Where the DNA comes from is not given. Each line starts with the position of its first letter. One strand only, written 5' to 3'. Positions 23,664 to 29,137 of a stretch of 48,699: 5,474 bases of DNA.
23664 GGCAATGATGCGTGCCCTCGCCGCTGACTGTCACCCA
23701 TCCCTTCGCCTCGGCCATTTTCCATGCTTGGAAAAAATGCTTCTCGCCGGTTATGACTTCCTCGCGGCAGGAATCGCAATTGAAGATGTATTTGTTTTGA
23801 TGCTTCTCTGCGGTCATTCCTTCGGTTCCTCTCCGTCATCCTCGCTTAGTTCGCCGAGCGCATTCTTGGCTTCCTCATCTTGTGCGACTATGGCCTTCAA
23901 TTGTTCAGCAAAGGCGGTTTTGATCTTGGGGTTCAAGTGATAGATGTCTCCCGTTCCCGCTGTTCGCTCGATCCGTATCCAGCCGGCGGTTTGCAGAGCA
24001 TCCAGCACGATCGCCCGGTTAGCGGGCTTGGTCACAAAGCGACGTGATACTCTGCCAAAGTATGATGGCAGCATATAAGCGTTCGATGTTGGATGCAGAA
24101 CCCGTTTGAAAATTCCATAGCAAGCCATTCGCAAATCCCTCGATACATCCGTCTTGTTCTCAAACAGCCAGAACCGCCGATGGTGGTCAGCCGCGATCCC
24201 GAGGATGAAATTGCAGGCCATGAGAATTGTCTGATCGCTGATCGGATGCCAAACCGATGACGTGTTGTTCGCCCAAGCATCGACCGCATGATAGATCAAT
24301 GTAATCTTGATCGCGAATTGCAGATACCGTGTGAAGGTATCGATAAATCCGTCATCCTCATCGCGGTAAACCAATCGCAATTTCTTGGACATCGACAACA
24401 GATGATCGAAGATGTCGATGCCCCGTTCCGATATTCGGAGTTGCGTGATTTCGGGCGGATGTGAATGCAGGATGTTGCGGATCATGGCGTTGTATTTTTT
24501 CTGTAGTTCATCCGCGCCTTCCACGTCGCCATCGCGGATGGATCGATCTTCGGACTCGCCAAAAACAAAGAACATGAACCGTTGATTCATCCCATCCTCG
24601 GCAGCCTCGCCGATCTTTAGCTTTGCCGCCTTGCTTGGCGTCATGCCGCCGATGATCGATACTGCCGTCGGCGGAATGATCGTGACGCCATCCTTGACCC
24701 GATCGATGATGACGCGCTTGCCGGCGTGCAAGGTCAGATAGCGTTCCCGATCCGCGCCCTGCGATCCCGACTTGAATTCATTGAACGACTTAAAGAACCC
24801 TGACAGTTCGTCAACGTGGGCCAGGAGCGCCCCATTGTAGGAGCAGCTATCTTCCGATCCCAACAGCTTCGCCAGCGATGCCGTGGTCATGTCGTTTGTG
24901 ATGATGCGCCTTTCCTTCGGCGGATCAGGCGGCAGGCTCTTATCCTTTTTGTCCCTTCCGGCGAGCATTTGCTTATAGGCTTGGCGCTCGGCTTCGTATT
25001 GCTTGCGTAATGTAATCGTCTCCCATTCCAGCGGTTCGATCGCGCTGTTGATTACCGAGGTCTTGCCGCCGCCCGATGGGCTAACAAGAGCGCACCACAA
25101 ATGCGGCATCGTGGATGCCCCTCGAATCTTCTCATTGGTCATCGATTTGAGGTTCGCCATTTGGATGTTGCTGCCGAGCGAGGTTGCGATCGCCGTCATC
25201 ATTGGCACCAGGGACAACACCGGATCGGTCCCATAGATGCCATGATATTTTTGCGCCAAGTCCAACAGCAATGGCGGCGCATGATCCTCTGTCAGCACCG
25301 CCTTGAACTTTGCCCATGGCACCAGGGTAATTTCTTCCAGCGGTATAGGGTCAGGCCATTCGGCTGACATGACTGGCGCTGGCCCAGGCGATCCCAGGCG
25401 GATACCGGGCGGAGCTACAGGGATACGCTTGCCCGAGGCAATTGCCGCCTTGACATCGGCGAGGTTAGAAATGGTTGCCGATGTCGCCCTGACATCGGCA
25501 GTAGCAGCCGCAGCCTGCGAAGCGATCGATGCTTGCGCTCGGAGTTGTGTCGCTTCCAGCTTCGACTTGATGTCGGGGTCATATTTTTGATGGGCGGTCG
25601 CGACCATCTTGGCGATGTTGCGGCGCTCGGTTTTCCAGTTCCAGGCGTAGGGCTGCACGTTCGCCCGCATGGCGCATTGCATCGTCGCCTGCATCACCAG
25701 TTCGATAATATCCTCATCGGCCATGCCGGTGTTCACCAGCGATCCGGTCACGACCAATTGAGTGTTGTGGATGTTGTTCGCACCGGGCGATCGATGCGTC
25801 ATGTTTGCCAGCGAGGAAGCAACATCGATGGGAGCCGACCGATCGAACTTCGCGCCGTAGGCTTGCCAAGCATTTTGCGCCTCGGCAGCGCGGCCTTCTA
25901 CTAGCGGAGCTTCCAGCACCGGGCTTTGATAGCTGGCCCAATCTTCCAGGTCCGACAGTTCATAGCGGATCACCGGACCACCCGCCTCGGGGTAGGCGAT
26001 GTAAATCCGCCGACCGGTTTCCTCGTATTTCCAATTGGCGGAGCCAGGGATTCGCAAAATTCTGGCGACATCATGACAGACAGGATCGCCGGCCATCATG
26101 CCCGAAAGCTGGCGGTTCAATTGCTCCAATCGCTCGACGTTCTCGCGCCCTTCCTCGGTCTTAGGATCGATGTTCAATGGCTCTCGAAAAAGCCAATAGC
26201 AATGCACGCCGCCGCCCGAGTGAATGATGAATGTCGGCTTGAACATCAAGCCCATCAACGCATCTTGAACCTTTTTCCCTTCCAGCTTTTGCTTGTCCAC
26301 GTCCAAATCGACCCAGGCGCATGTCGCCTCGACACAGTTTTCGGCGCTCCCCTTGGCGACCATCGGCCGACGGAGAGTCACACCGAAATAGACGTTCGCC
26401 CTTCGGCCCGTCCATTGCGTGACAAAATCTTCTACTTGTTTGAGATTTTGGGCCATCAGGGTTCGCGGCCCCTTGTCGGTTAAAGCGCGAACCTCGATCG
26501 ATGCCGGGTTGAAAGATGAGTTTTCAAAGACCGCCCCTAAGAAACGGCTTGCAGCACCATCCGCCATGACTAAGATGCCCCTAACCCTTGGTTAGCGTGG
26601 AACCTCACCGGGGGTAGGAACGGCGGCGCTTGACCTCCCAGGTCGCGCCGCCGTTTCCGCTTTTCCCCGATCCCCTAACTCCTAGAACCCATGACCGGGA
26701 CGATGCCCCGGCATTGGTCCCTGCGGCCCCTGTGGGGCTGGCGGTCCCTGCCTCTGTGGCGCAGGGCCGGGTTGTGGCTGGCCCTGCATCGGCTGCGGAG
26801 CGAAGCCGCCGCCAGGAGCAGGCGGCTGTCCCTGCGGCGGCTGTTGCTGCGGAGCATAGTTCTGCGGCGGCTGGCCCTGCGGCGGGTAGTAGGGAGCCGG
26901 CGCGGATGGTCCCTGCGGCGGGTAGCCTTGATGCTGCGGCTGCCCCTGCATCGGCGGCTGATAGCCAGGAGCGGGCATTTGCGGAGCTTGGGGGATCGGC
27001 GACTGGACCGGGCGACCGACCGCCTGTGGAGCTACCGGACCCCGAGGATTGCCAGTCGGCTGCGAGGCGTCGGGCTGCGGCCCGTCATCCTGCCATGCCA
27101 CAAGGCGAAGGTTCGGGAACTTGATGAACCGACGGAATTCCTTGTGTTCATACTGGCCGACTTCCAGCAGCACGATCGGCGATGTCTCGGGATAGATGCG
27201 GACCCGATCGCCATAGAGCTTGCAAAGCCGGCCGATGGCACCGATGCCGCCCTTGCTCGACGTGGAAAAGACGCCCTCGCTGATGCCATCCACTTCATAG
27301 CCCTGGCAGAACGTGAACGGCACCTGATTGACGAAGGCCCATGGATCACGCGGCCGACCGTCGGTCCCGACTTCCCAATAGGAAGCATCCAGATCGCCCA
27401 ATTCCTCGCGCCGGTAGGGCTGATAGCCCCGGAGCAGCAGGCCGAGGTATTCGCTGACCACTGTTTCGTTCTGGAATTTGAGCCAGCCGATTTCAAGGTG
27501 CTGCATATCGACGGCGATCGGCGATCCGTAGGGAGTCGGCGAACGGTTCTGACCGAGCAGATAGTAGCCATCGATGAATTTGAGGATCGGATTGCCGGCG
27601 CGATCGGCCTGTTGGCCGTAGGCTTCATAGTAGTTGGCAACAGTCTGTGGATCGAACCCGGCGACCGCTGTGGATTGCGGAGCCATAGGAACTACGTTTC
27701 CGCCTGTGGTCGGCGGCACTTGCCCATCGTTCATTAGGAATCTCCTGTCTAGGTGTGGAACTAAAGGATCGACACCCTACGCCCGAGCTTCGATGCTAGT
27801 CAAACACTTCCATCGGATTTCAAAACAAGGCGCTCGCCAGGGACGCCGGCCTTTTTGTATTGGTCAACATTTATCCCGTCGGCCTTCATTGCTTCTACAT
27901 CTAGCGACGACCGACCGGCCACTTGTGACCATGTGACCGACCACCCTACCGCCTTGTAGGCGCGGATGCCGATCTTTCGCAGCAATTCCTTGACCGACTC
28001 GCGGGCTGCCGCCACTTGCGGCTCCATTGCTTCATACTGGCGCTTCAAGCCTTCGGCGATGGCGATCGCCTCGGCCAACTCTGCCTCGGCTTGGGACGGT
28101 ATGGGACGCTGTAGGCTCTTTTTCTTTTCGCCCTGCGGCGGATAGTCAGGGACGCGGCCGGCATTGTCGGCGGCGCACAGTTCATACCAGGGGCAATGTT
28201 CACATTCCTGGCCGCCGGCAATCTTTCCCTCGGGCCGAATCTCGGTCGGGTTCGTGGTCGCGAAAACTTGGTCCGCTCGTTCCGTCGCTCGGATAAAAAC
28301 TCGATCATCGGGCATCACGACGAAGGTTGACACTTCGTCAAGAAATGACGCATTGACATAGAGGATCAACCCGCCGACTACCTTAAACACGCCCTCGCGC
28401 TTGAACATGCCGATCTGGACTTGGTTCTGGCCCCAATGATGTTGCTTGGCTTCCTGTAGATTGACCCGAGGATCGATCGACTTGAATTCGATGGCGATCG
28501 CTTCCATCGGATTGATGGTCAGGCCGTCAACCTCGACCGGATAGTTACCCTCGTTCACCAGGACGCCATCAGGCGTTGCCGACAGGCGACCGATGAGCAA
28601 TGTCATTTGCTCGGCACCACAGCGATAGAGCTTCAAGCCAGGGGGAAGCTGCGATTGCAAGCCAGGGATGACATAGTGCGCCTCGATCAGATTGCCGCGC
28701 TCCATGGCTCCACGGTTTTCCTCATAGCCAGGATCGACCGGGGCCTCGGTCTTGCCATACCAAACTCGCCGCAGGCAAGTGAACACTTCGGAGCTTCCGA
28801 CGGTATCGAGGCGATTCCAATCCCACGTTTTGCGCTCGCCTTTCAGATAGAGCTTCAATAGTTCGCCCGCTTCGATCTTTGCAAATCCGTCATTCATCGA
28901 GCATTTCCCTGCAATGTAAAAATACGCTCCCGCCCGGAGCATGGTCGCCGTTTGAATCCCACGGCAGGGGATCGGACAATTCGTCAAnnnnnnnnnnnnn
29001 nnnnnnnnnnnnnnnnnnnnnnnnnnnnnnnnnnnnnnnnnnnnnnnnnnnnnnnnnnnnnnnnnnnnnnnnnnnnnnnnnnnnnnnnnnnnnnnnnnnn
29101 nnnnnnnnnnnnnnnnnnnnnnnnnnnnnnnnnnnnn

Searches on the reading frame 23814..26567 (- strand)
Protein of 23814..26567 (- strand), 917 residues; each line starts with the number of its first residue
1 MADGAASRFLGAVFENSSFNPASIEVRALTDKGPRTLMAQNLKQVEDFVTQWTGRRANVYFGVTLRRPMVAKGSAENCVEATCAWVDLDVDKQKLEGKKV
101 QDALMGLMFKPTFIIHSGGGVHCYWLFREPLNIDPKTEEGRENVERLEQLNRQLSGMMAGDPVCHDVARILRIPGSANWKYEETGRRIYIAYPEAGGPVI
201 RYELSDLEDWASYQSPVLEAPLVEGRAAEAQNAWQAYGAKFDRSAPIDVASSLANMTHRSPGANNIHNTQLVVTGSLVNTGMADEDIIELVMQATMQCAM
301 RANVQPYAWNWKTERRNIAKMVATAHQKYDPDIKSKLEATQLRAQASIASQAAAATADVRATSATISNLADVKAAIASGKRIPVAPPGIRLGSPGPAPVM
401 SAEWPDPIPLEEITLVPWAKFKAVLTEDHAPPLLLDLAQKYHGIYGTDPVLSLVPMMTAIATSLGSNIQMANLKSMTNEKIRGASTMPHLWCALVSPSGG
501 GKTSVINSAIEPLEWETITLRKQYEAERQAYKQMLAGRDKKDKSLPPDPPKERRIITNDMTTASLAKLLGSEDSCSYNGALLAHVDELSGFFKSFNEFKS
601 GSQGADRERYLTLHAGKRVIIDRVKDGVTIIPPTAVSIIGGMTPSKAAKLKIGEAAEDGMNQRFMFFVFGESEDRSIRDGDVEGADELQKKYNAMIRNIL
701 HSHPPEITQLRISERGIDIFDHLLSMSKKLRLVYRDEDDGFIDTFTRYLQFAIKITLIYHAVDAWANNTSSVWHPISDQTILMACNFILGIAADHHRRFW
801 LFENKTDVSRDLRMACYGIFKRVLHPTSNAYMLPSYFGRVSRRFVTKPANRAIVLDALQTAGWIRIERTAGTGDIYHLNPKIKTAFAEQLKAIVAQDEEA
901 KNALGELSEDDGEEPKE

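Call 9: search_protein_families(library=pfam, proteins=[window:23814-26567:-], max_evalue=0.01)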
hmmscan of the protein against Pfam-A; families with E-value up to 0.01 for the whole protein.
window:23814-26567:- (917 aa): 2 families
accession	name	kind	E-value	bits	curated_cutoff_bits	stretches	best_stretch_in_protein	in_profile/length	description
PF13148.11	DUF3987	-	2.4e-30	106.4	27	1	453-786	8-349/364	Protein of unknown function (DUF3987)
PF16793.10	RepB_primase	-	0.0023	18.3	24.3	1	108-182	83-148/186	RepB DNA-primase N-terminal domain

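Call 28: find_related_loci(query=window:23814-26567:-, collection=viral_contigs, flank=10000)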
Query window:23814-26567:- (917 aa) in viral_contigs; peptide patterns used: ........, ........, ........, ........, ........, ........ (x = any residue, [..] = any of these).
1 stretches matched a pattern, but none encodes a relative of the query by tblastn (E <= 1e-3).

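Call 59: search_protein_families(library=phrogs, proteins=[window:23814-26567:-], max_evalue=0.001)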
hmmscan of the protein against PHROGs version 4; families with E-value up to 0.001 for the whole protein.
window:23814-26567:- (917 aa): 6 families
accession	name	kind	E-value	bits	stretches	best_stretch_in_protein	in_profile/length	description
phrog_2373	-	DNA, RNA and nucleotide metabolism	6.9e-13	49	1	489-769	112-404/515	DNA helicase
phrog_2478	-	DNA, RNA and nucleotide metabolism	3.1e-12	46.4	1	55-209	52-216/854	DNA polymerase/primase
phrog_3123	-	unknown function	2.2e-11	44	1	43-189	52-178/583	-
phrog_10514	-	DNA, RNA and nucleotide metabolism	2.6e-05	23.6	1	45-364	46-315/750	DNA primase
phrog_1829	-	DNA, RNA and nucleotide metabolism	0.00019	20.7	1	55-186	65-168/772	DNA primase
phrog_25314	-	unknown function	0.00064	19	0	75-183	97-208/1010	-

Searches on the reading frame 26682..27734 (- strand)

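Call 9: search_protein_families(library=pfam, proteins=[window:26682-27734:-], max_evalue=0.01)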
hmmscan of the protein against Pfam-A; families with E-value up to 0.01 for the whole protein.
window:26682-27734:- (350 aa): 0 families

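Call 59: search_protein_families(library=phrogs, proteins=[window:26682-27734:-], max_evalue=0.001)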
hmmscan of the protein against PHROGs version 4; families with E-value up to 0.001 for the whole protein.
window:26682-27734:- (350 aa): 1 family
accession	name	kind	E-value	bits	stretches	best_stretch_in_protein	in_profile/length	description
phrog_9528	-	DNA, RNA and nucleotide metabolism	1.8e-09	38.7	1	43-215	32-196/339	nucleotidyltransferase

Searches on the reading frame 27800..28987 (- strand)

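Call 9: search_protein_families(library=pfam, proteins=[window:27800-28987:-], max_evalue=0.01)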
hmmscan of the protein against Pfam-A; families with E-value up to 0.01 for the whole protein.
window:27800-28987:- (395 aa): 0 families

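Call 59: search_protein_families(library=phrogs, proteins=[window:27800-28987:-], max_evalue=0.001)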
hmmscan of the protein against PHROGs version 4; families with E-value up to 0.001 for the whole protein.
window:27800-28987:- (395 aa): 3 families
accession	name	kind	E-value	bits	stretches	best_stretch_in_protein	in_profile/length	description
phrog_434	-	DNA, RNA and nucleotide metabolism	2.5e-18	67.4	1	38-389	43-361/372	RecE-like recombination exonuclease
phrog_1706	-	DNA, RNA and nucleotide metabolism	5.4e-07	30.3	1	153-291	126-263/293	CRISPR/Cas system associated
phrog_1990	-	DNA, RNA and nucleotide metabolism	3.1e-05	24.5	1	71-276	47-240/290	Cas4-domain exonuclease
